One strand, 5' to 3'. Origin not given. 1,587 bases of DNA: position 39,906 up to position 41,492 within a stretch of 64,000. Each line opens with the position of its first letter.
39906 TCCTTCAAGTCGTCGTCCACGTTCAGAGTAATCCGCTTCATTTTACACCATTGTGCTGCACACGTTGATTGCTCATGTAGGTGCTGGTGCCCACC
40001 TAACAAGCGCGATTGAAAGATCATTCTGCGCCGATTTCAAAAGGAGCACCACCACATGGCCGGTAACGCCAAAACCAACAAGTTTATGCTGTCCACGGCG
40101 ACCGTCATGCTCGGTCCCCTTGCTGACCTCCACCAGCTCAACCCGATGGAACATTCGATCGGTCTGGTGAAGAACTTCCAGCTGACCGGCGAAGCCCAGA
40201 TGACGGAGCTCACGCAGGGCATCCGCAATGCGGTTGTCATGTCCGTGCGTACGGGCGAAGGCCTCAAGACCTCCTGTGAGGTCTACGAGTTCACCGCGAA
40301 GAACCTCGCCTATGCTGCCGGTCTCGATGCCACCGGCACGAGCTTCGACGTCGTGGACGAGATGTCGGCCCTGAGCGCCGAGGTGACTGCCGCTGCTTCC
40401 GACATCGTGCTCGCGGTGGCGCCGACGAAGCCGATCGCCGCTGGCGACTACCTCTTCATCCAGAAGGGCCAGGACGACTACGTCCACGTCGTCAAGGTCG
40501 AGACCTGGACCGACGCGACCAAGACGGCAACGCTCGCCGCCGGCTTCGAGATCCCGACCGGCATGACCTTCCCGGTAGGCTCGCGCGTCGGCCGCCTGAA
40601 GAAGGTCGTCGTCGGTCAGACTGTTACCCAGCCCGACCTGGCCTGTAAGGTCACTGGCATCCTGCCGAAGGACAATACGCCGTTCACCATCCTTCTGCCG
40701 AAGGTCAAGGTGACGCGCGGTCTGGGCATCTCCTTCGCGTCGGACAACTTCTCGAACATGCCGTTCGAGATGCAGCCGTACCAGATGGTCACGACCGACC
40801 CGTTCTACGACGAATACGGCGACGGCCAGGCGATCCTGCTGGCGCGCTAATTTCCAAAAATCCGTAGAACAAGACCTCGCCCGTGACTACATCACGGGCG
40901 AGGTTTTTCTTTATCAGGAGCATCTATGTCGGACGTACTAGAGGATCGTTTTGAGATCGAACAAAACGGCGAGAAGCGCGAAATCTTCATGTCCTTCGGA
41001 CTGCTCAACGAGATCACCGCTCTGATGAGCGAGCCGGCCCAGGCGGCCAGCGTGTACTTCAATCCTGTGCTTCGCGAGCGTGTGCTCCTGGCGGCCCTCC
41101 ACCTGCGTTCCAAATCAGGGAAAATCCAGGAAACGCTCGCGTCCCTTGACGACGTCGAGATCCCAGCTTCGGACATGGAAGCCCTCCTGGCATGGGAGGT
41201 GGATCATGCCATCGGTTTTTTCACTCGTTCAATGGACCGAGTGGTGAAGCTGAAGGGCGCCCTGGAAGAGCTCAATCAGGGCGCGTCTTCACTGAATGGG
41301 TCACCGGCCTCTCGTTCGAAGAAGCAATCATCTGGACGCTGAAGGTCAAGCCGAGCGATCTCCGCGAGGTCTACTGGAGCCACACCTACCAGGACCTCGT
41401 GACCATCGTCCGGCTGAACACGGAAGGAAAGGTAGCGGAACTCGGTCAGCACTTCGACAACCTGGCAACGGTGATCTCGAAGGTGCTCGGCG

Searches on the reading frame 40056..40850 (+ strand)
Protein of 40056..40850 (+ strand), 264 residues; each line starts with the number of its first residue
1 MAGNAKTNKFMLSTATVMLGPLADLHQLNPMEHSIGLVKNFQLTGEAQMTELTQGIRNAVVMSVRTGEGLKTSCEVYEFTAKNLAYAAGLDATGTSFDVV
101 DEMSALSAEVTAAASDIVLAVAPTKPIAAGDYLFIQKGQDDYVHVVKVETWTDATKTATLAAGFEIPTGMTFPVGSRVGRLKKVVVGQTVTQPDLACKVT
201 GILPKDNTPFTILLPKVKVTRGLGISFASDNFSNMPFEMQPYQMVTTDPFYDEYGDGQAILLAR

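Call 3: search_protein_families(library=pfam, proteins=[window:40056-40850:+], max_evalue=1)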
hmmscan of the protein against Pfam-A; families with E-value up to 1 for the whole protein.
window:40056-40850:+ (264 aa): 0 families

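Call 4: search_protein_families(library=phrogs, proteins=[window:40056-40850:+], max_evalue=0.1)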
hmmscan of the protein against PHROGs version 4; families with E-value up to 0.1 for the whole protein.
window:40056-40850:+ (264 aa): 2 families
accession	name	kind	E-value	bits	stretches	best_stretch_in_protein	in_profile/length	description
phrog_28493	-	unknown function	9.7e-80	268.7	1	1-263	1-263/270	-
phrog_807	-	tail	1.7e-05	25.4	1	31-240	28-233/256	major tail protein with Ig-like domain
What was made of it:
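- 40056..40850 (+): Major tail (tube) protein gene, the probable regulated target. phrog_28493 at 1e-79 and phrog_807 'major tail protein' (call 4).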

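Call 7: search_dna_similar(query=window:40056-40850:+, collection=phages, mode=protein, max_rows=30)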
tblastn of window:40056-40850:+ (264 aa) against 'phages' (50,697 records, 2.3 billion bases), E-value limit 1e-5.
Records with a match: 12; places in all: 12; records where one place covers at least 80% of the query: 12.
Best place of each record, by identity: <60% 12.
By first word of the organism name: Acinetobacter 5; Achromobacter 3; Caulobacter 2; Pseudoalteromonas 1; Xylophilus 1.
By host as written in the record: Achromobacter xylosoxidans 3; Caulobacter crescentus 2; Acinetobacter baumannii 2; Pseudoalteromonas sp. KB12-38 1; Xylophilus sp. 1; Acinetobacter baumannii TV2199 1; Acinetobacter baumannii MRSN 423159 1; Acinetobacter baumannii AB5075 1.
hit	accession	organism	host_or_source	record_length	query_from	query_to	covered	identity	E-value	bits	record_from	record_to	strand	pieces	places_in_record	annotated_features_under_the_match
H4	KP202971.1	Achromobacter phage JWF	Achromobacter xylosoxidans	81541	1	254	96%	43.0%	3e-53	191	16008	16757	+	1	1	hypothetical protein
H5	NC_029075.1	Achromobacter phage JWF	Achromobacter xylosoxidans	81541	1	254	96%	43.0%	3e-53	191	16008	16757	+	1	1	hypothetical protein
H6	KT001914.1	Caulobacter phage Seuss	Caulobacter crescentus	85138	1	263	100%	41.1%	5e-58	204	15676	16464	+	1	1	hypothetical protein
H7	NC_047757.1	Caulobacter phage Seuss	Caulobacter crescentus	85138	1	263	100%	41.1%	5e-58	204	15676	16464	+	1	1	hypothetical protein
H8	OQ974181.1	Achromobacter phage 2-1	Achromobacter xylosoxidans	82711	1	263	100%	40.7%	3e-49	179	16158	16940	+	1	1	hypothetical protein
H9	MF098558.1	Pseudoalteromonas phage KB12-38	Pseudoalteromonas sp. KB12-38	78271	6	254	94%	36.0%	2e-37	145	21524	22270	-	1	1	hypothetical protein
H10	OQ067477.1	Xylophilus phage Lumi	Xylophilus sp.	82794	1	254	96%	34.4%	7e-38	146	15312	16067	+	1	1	hypothetical protein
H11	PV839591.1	Acinetobacter phage fJoAci01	Acinetobacter baumannii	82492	3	262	98%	24.1%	4e-16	83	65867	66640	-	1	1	hypothetical protein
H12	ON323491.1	Acinetobacter phage vB_AbaS_TCUP2199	Acinetobacter baumannii TV2199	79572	3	262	98%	24.1%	4e-16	83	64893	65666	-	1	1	hypothetical protein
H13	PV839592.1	Acinetobacter phage fJoAci04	Acinetobacter baumannii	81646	3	254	95%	23.9%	4e-16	84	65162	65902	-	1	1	hypothetical protein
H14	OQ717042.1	Acinetobacter phage EAb13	Acinetobacter baumannii MRSN 423159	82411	3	254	95%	23.9%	4e-16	84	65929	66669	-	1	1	hypothetical protein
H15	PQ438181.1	Acinetobacter phage Mystique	Acinetobacter baumannii AB5075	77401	3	240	90%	23.7%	9e-14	77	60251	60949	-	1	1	hypothetical protein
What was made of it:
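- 40056..40850 (+): 41-43% identical to the JWF and Seuss proteins (call 7).
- On JWF/Seuss-type ~80-kb siphovirus group (context of the gene): The MTP is 41-43% identical to those of JWF and Seuss (call 7).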

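Call 9: get_annotated_region(hit=H6, flank=4000)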
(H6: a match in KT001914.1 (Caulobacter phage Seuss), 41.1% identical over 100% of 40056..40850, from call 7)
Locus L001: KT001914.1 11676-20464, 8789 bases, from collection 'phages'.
description: Caulobacter phage Seuss, complete genome.
organism: Caulobacter phage Seuss (NCBI taxid 1675601)
taxonomy: Viruses; Duplodnaviria; Heunggongvirae; Uroviricota; Caudoviricetes; Seussvirus; Seussvirus seuss
host: Caulobacter crescentus; source: -; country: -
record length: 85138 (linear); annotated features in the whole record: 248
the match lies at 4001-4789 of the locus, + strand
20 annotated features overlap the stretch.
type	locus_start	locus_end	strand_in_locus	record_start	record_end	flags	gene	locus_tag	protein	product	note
CDS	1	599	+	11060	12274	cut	-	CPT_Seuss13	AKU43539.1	capsid protein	-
regulatory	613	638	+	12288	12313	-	-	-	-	terminator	-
regulatory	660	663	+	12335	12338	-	-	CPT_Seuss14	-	ribosome_binding_site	-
CDS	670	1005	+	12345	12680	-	-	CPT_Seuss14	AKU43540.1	hypothetical protein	-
regulatory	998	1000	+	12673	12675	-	-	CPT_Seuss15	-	ribosome_binding_site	-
CDS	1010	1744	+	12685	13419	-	-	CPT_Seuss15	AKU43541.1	hypothetical protein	-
regulatory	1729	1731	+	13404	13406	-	-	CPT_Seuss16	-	ribosome_binding_site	-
CDS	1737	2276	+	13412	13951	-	-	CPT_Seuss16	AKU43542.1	hypothetical protein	-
regulatory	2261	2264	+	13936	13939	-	-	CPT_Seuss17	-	ribosome_binding_site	-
CDS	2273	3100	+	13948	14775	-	-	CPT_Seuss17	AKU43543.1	hypothetical protein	-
regulatory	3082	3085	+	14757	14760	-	-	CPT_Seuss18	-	ribosome_binding_site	-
CDS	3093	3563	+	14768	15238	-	-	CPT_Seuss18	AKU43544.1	hypothetical protein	-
regulatory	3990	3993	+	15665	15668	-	-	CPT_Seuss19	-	ribosome_binding_site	-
CDS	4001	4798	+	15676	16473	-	-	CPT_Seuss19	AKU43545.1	hypothetical protein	-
regulatory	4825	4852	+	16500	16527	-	-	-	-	terminator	-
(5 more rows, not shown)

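Call 10: get_annotated_region(hit=H4, flank=4000)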
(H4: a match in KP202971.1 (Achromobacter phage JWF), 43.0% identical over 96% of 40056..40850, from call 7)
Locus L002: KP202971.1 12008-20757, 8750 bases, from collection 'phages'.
description: Achromobacter phage JWF, complete genome.
organism: Achromobacter phage JWF (NCBI taxid 1589748)
taxonomy: Viruses; Duplodnaviria; Heunggongvirae; Uroviricota; Caudoviricetes
host: Achromobacter xylosoxidans; source: sewage; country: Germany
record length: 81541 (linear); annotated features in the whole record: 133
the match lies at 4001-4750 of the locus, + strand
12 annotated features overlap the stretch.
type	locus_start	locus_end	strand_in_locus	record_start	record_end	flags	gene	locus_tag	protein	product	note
CDS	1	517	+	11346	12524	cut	-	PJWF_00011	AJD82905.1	hypothetical protein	similar to hypothetical protein MESS4_510109 [Mesorhizobium sp. STM 4661] and phage capsid family [Eubacterium sp. ...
regulatory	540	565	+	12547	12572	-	-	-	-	terminator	putative transcriptional terminator, -21.1 kcal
CDS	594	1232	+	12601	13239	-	-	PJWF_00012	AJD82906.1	hypothetical protein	-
CDS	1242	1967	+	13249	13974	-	-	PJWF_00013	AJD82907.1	hypothetical protein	similar to hypothetical protein MESS4_510107 [Mesorhizobium sp. STM 4661]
CDS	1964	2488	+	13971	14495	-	-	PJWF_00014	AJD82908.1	hypothetical protein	similar to hypothetical protein (Burkholderia sp. MSh1)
CDS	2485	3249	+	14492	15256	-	-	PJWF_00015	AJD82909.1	hypothetical protein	similar to hypothetical protein [Burkholderia sp. MSh1]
CDS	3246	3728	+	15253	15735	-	-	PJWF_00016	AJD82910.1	hypothetical protein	similar to hypothetical protein [Burkholderia sp. MSh1], similar to hypothetical protein MESS4_510104 [Mesorhizobium ...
CDS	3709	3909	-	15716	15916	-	-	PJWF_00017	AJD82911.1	Arc-like DNA binding domain protein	-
CDS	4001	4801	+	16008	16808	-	-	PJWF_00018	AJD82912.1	hypothetical protein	similar to hypothetical protein MESS4_510102 [Mesorhizobium sp. STM 4661]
regulatory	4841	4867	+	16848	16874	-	-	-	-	terminator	putative transcriptional terminator, -19.3 kcal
CDS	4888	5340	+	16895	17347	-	-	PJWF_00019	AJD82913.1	hypothetical protein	similar to hypothetical protein [Burkholderia sp. MSh1] and hypothetical protein MESS4_510101 [Mesorhizobium sp. STM ...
CDS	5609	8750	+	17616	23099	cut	-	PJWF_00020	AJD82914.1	putative lysin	similar to membrane hypothetical protein WP_006331993 [Mesorhizobium sp. STM 4661]; conserved domains ...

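Call 13: get_annotated_region(hit=H8, flank=2000)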
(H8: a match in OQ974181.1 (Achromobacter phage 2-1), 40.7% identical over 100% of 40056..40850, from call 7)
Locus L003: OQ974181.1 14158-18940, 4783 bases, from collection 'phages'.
description: Achromobacter phage 2-1, complete genome.
organism: Achromobacter phage 2-1 (NCBI taxid 3061295)
taxonomy: Viruses; Duplodnaviria; Heunggongvirae; Uroviricota; Caudoviricetes
host: Achromobacter xylosoxidans; source: treatment plant waste water; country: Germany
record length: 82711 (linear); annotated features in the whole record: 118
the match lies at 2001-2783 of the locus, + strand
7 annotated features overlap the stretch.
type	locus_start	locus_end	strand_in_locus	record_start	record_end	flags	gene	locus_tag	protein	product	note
CDS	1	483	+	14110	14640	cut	-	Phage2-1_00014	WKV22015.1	hypothetical protein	-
CDS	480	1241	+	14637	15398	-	-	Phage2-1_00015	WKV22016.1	hypothetical protein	-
CDS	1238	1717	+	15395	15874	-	-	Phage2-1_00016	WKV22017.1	hypothetical protein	-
CDS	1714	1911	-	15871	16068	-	-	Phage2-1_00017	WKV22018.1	hypothetical protein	-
CDS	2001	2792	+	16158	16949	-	-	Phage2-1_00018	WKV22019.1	hypothetical protein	phrog_28493 phrogid:NC_029075_p18 ncbi:YP_009224024.1 annot:nan category:unknown function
CDS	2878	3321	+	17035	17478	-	-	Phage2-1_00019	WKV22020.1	tail length tape measure protein chaperone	phrog_37198 phrogid:NC_029075_p19 ncbi:YP_009224025.1 annot:tail length tape measure protein chaperone category:tail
CDS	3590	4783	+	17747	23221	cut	-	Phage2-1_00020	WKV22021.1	tail length tape measure protein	phrog_37649 phrogid:NC_029075_p20 ncbi:YP_009224026.1 annot:tail length tape measure protein category:tail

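Call 14: get_annotated_region(hit=H10, flank=2000)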
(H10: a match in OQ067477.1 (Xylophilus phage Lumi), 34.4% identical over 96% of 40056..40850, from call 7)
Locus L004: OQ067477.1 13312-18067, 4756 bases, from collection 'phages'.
description: Xylophilus phage Lumi, complete genome.
organism: Xylophilus phage Lumi (NCBI taxid 3017788)
taxonomy: Viruses; Duplodnaviria; Heunggongvirae; Uroviricota; Caudoviricetes
host: Xylophilus sp.; source: freshwater; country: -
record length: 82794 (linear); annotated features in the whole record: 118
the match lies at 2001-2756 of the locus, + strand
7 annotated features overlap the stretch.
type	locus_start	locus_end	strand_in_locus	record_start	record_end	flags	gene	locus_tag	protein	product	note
CDS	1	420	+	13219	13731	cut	-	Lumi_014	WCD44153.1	hypothetical protein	-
CDS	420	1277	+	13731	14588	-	-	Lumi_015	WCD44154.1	hypothetical protein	-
CDS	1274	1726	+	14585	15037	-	-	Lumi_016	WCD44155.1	hypothetical protein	-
CDS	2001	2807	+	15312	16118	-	-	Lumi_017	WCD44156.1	hypothetical protein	-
CDS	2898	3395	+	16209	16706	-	-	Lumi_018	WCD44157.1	hypothetical protein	-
CDS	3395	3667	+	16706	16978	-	-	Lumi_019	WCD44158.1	hypothetical protein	-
CDS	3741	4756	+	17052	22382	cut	-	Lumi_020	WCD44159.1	putative tail protein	-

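Call 15: get_annotated_region(hit=H9, flank=2000)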
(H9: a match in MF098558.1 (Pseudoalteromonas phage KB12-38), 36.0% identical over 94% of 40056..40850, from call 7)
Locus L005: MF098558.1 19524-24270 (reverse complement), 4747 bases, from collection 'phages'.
description: Pseudoalteromonas phage KB12-38, partial genome.
organism: Pseudoalteromonas phage KB12-38 (NCBI taxid 2024350)
taxonomy: Viruses; Duplodnaviria; Heunggongvirae; Uroviricota; Caudoviricetes
host: Pseudoalteromonas sp. KB12-38; source: marine flatworm; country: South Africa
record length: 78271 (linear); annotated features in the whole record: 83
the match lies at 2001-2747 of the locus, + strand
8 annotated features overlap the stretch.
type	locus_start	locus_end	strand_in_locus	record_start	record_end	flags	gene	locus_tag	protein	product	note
CDS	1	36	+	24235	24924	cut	-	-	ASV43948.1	hypothetical protein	-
CDS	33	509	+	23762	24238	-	-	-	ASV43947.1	hypothetical protein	-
CDS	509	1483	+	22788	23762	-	-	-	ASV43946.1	hypothetical protein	-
CDS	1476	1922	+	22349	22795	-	-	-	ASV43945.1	hypothetical protein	-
CDS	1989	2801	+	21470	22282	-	-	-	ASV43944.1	hypothetical protein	-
CDS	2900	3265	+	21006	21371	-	-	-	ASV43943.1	tail tape measure chaperone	-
CDS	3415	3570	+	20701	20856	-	-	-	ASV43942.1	hypothetical protein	-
CDS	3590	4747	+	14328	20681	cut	-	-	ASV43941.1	tail tape measure protein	-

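Call 20: find_related_loci(query=window:40056-40850:+, collection=viral_contigs, flank=3000)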
Query window:40056-40850:+ (264 aa) in viral_contigs; peptide patterns used: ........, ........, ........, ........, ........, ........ (x = any residue, [..] = any of these).
8 stretches matched a pattern; 5 encode a relative of the query (tblastn E <= 1e-3); 5 distinct loci.
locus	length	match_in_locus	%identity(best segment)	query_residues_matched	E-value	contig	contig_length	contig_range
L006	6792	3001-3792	94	1-264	3e-171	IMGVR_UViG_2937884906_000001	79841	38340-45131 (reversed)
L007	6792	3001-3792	94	1-264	3e-171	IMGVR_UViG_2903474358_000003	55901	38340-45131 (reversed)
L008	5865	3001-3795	81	1-264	3e-149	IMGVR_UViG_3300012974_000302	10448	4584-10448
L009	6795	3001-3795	81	1-264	2e-147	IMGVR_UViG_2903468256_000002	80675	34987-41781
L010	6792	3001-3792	81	1-264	5e-143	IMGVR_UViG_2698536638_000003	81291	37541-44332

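Call 27: find_related_loci(query=A2, collection=genome_contigs, flank=3000)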
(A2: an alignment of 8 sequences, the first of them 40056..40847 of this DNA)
Query A2 (264 aa) in genome_contigs; peptide patterns used: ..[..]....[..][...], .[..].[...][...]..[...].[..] (x = any residue, [..] = any of these).
91 stretches matched a pattern; 12 encode a relative of the query (tblastn E <= 1e-3); 12 distinct loci.
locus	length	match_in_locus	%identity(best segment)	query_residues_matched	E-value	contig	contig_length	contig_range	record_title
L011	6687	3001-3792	97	1-264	2e-173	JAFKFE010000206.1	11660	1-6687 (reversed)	MAG: Alphaproteobacteria bacterium isolate SCN18_30_10_14_R4_P_64_8 SCN18_30_10_14_R4_P_scaffold_3445, whole genome shot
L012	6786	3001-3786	86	1-264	2e-152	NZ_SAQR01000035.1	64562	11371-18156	MAG: Mesorhizobium sp. isolate N.Ca.IN.015.10.1 NODE_35_length_64562_cov_11.960500, whole genome shotgun sequence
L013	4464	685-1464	58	3-262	1e-95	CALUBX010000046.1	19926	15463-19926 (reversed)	MAG: uncultured Hyphomicrobiales bacterium isolate bJdIrunBQP_bin.33.MAG genome assembly, contig: NODE_1203_length_19926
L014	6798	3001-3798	55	1-264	1e-92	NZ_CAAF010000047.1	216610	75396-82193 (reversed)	Mesorhizobium sp. STM 4661, whole genome shotgun sequence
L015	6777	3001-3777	45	1-261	3e-62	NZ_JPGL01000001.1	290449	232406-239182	Burkholderia paludis strain MSh1 contigs1, whole genome shotgun sequence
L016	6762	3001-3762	42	1-259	6e-57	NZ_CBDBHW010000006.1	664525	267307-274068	MAG: Kiloniella sp. isolate 6a1c06d4-0908-4e79-a8e0-5880aca50c69 contig_6, whole genome shotgun sequence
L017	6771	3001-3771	40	1-264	7e-56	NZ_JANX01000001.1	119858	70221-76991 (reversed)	Inquilinus limosus MP06 Ilimosus_MP06_contig00001, whole genome shotgun sequence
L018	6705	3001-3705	39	1-262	2e-52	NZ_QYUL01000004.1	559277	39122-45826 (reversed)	Azospirillum cavernae strain K2W22B-5 Segkk3, whole genome shotgun sequence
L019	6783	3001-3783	36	1-256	2e-45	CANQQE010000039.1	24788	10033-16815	MAG: uncultured Muribaculaceae bacterium isolate Lapin-011__bin93 genome assembly, contig: Lapin-011__NODE_1945_length_2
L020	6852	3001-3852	33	1-252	6e-44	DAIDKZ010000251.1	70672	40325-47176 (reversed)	MAG TPA_asm: Acetobacteraceae bacterium isolate clean415 k141_1242176, whole genome shotgun sequence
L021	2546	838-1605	37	1-251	5e-42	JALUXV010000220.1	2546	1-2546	MAG: Alteromonadaceae bacterium isolate 131-447_metabat2_scaf2bin.035 131-447_scaffold_23968_c1, whole genome shotgun se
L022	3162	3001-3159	42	1-53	1e-8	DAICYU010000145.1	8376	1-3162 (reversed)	MAG TPA_asm: Acetobacteraceae bacterium isolate clean1770 NODE_145_length_8376_cov_3.008073, whole genome shotgun sequen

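Call 28: find_related_loci(query=A2, collection=viral_contigs, flank=3000)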
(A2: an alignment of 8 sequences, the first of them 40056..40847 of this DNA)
Query A2 (264 aa) in viral_contigs; peptide patterns used: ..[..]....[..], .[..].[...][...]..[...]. (x = any residue, [..] = any of these).
172 stretches matched a pattern; 144 encode a relative of the query (tblastn E <= 1e-3); the best 80 are kept; 80 distinct loci.
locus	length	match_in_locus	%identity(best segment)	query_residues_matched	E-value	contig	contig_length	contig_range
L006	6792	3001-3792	94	1-264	5e-170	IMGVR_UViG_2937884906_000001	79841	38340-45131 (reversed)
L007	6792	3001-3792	94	1-264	5e-170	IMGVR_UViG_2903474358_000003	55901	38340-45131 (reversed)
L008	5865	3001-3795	81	1-264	5e-148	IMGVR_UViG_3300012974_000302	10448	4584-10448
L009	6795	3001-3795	81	1-264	2e-146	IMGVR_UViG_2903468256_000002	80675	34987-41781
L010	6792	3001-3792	81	1-264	8e-142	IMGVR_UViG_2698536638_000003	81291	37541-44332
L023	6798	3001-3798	56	1-264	2e-99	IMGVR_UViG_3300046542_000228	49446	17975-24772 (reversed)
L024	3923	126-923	57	1-264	2e-98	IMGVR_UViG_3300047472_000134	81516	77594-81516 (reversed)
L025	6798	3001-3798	57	1-264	3e-98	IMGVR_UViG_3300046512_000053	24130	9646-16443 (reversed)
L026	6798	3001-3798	56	1-264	6e-98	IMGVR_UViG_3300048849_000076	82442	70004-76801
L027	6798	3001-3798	55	1-264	2e-96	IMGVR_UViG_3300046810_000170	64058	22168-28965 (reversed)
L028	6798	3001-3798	55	1-264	2e-96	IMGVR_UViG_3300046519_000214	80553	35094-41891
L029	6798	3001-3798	53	1-264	3e-96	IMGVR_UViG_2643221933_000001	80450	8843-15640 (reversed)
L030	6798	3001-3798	55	1-264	2e-96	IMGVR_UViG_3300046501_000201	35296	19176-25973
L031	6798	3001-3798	55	1-264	2e-96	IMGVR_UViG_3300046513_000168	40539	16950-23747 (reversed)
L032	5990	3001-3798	54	1-264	4e-94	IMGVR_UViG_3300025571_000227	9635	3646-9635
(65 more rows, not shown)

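Call 84: get_annotated_region(hit=H12, flank=1500)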
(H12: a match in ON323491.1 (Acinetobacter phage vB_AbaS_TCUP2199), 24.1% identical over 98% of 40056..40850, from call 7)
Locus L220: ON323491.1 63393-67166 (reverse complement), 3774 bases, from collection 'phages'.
description: Acinetobacter phage vB_AbaS_TCUP2199, complete genome.
organism: Acinetobacter phage vB_AbaS_TCUP2199 (NCBI taxid 2945957)
taxonomy: Viruses; Duplodnaviria; Heunggongvirae; Uroviricota; Caudoviricetes
host: Acinetobacter baumannii TV2199; source: -; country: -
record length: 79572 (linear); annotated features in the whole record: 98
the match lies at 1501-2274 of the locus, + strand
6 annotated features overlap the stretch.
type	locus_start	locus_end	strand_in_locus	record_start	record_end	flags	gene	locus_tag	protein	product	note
CDS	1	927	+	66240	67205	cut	-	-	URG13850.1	hypothetical protein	ORF87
CDS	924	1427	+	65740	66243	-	-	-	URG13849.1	hypothetical protein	ORF86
CDS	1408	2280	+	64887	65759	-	-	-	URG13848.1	hypothetical protein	ORF85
CDS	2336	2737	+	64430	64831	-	-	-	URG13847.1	hypothetical protein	ORF84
CDS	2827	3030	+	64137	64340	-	-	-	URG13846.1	hypothetical protein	ORF83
CDS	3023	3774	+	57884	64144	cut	-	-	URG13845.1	hypothetical protein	ORF82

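Call 94: search_protein_families(library=ncbifam, proteins=[window:40056-40850:+], max_evalue=0.01)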
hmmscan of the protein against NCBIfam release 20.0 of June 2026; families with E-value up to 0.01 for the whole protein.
window:40056-40850:+ (264 aa): 1 family
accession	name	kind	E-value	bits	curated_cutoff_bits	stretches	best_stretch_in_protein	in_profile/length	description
NF052337.1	tail_tube_6XGR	equivalog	0.0081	15.6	60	0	188-240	177-231/245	phage tail tube protein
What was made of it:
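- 40056..40850 (+): Weak NCBIfam tail-tube hit (call 94).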

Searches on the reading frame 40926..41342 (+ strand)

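Call 3: search_protein_families(library=pfam, proteins=[window:40926-41342:+], max_evalue=1)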
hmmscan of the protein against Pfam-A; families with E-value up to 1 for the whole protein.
window:40926-41342:+ (138 aa): 0 families

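Call 4: search_protein_families(library=phrogs, proteins=[window:40926-41342:+], max_evalue=0.1)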
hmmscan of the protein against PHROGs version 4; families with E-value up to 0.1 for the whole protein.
window:40926-41342:+ (138 aa): 1 family
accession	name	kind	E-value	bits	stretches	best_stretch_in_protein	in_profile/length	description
phrog_37198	-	tail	1.2e-17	65.4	1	6-127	13-135/156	tail length tape measure protein chaperone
